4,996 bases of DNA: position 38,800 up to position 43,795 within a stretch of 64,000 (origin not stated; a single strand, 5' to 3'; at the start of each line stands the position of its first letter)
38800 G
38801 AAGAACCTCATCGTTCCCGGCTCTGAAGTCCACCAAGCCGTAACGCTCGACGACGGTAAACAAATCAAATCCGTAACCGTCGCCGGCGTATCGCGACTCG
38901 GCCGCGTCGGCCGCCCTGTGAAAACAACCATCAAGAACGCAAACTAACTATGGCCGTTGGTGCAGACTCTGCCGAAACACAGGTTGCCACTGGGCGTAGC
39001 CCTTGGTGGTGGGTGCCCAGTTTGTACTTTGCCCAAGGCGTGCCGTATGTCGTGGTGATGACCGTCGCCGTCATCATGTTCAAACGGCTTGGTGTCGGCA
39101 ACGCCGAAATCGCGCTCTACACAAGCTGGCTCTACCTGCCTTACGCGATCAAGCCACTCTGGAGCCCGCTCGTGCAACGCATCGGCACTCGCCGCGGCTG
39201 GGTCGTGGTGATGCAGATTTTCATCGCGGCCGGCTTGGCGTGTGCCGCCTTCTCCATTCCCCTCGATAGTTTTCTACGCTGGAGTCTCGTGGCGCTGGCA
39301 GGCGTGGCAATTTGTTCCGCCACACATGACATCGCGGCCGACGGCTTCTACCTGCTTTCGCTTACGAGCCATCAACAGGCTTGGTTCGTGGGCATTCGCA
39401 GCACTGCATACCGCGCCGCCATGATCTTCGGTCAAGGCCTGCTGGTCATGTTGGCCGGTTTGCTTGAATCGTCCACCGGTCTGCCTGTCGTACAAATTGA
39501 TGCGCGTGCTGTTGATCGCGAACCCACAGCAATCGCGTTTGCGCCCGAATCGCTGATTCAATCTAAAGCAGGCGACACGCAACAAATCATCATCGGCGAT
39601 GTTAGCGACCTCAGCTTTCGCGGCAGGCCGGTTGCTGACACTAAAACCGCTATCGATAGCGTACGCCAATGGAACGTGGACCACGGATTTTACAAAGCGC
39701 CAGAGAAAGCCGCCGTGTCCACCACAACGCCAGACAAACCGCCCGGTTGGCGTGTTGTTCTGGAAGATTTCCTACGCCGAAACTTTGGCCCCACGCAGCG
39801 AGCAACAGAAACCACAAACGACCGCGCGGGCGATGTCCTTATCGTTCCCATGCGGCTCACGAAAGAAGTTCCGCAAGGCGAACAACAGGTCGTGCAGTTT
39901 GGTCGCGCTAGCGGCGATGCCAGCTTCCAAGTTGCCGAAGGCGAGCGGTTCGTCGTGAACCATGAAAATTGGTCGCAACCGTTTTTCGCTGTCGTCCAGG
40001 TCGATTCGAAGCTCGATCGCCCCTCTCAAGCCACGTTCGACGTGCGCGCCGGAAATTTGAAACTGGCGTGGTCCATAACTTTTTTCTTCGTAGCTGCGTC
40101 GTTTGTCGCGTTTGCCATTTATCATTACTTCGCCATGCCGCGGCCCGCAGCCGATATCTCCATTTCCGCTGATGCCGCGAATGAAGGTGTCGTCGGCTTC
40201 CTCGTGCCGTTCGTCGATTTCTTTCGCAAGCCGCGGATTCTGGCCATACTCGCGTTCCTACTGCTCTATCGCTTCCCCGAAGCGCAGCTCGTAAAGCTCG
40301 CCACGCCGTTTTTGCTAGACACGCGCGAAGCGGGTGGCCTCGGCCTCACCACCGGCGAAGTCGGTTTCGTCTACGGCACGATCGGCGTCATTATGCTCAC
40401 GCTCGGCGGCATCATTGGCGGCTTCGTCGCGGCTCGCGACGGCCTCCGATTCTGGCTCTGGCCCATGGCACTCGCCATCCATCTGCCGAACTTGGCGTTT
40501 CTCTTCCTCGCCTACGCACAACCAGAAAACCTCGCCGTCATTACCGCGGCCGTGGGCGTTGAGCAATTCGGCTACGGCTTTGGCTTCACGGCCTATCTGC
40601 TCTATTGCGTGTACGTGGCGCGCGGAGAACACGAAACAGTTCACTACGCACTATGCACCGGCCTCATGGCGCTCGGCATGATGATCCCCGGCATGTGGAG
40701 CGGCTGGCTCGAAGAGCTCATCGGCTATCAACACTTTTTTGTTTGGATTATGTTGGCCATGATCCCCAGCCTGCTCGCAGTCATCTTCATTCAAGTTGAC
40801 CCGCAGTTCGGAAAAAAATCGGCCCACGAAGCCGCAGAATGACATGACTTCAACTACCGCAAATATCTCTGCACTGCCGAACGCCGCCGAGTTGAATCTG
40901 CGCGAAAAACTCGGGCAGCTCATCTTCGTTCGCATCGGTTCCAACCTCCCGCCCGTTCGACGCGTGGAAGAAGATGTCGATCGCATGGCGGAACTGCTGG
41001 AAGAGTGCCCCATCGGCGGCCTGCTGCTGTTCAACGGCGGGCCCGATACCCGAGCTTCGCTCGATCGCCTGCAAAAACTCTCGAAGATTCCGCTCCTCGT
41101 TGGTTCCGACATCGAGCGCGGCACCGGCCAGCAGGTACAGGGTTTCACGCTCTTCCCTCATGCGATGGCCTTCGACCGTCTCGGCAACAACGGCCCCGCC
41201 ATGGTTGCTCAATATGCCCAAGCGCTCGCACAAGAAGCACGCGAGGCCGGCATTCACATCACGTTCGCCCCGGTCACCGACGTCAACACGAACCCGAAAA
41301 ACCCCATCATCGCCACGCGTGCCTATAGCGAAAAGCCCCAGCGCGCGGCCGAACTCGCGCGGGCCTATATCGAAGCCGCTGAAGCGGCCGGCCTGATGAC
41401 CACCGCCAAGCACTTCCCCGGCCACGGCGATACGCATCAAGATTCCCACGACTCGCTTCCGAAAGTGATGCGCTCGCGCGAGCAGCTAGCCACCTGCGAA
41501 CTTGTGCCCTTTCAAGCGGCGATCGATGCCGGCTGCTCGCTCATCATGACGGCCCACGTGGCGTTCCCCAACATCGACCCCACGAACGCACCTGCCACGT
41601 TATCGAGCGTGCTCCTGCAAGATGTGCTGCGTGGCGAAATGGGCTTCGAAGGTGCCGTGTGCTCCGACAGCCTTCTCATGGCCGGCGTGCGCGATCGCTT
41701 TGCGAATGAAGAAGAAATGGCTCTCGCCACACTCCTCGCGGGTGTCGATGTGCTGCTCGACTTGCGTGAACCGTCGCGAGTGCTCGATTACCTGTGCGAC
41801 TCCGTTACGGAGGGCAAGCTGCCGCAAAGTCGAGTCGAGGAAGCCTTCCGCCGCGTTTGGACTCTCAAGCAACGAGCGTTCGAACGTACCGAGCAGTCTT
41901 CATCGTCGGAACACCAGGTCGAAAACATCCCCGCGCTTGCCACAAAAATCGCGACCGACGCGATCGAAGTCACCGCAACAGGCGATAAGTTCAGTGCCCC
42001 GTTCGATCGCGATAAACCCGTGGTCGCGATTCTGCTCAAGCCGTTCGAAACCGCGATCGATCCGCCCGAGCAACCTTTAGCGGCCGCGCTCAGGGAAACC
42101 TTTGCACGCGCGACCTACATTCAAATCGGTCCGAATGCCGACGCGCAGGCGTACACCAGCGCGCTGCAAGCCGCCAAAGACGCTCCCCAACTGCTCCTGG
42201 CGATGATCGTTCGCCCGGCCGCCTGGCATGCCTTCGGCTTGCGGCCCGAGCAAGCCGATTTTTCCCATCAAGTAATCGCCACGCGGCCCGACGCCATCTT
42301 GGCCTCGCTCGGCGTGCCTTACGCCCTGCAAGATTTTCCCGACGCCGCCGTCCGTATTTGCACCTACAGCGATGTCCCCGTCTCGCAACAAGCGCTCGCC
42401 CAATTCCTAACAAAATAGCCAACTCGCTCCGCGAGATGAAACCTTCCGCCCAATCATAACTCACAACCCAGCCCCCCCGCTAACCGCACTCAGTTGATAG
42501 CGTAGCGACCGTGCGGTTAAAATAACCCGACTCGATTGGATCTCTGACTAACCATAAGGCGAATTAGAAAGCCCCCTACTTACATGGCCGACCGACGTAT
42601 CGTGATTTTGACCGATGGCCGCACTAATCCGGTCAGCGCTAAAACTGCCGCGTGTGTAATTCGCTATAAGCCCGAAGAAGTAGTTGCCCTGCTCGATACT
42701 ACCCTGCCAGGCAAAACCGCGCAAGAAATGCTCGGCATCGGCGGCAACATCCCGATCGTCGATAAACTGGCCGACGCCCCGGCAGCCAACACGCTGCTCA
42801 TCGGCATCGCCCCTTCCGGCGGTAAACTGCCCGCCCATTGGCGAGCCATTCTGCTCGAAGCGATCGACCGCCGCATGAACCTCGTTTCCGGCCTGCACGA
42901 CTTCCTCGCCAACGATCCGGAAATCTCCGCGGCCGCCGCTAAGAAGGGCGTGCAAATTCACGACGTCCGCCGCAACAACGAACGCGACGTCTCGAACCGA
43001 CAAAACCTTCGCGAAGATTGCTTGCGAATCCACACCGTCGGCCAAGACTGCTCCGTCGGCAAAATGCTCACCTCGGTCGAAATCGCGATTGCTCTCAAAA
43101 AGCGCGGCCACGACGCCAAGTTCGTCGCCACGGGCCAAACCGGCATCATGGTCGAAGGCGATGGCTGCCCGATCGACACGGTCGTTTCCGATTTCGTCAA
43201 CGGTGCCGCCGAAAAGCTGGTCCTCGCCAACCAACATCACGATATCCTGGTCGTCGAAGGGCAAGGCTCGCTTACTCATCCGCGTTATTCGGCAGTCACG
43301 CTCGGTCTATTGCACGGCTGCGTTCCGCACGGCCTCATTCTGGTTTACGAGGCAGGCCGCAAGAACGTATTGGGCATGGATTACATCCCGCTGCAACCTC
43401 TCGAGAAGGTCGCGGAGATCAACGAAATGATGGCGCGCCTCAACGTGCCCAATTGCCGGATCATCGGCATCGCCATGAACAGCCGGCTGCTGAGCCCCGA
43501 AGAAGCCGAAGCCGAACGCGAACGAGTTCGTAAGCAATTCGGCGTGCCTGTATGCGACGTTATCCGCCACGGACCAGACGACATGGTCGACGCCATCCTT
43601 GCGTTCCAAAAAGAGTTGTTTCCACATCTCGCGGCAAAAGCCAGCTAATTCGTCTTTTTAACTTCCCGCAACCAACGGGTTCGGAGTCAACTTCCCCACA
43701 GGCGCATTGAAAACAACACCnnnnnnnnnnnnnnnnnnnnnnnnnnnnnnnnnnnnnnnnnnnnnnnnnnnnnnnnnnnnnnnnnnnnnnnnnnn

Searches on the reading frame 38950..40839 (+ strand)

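Call 16: search_protein_families(library=pfam, proteins=[window:38950-40839:+], max_evalue=0.001)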
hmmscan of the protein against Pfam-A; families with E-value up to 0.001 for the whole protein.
window:38950-40839:+ (630 aa): 2 families
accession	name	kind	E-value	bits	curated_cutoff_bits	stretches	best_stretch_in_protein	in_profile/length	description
PF07690.21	MFS_1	-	2.5e-07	30.4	33.4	1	26-169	5-145/347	Major Facilitator Superfamily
PF13000.13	Acatn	-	0.00047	19.3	23.7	1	24-102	7-91/546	Acetyl-coenzyme A transporter 1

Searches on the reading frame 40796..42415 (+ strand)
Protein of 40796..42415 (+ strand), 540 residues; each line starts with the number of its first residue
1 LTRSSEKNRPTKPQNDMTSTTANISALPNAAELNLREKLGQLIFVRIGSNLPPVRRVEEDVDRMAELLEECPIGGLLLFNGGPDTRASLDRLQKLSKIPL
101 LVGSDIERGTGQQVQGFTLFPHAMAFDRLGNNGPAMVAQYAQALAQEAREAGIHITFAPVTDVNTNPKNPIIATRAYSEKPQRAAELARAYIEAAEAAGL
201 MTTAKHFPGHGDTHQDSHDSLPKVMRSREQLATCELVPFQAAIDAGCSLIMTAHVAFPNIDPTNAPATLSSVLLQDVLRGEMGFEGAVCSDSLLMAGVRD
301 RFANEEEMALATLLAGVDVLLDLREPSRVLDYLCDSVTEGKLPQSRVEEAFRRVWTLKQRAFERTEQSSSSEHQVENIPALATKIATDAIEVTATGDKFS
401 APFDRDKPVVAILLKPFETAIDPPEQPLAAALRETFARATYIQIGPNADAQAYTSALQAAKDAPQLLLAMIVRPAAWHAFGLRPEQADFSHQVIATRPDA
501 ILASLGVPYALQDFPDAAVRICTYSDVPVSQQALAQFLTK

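Call 16: search_protein_families(library=pfam, proteins=[window:40796-42415:+], max_evalue=0.001)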
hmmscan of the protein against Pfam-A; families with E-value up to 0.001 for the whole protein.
window:40796-42415:+ (540 aa): 1 family
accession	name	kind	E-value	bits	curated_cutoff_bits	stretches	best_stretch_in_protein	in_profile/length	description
PF00933.27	Glyco_hydro_3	-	1.4e-81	274.8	27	1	35-357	2-316/316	Glycosyl hydrolase family 3 N terminal domain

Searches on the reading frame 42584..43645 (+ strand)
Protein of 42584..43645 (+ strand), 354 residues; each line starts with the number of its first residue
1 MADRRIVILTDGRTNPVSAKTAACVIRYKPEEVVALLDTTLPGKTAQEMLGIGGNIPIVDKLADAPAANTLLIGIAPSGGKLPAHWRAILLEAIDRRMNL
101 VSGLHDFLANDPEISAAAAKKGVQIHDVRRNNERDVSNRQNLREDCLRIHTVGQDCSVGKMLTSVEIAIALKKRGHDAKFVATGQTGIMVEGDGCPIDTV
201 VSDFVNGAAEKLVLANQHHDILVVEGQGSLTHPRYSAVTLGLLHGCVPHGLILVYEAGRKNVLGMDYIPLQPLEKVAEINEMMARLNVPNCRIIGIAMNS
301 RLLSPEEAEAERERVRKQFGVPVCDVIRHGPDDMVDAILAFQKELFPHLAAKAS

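Call 64: search_protein_families(library=pfam, proteins=[window:42584-43645:+], max_evalue=0.001)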
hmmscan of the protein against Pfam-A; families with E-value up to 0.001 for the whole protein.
window:42584-43645:+ (354 aa): 2 families
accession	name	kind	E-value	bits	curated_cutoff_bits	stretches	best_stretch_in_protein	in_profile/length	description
PF07755.17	DUF1611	-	7.9e-67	225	25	1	143-335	9-201/201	Domain of unknown function (DUF1611_C) P-loop domain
PF17396.8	DUF1611_N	-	5.8e-30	103.9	22.6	1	41-130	3-94/95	Domain of unknown function (DUF1611_N) Rossmann-like domain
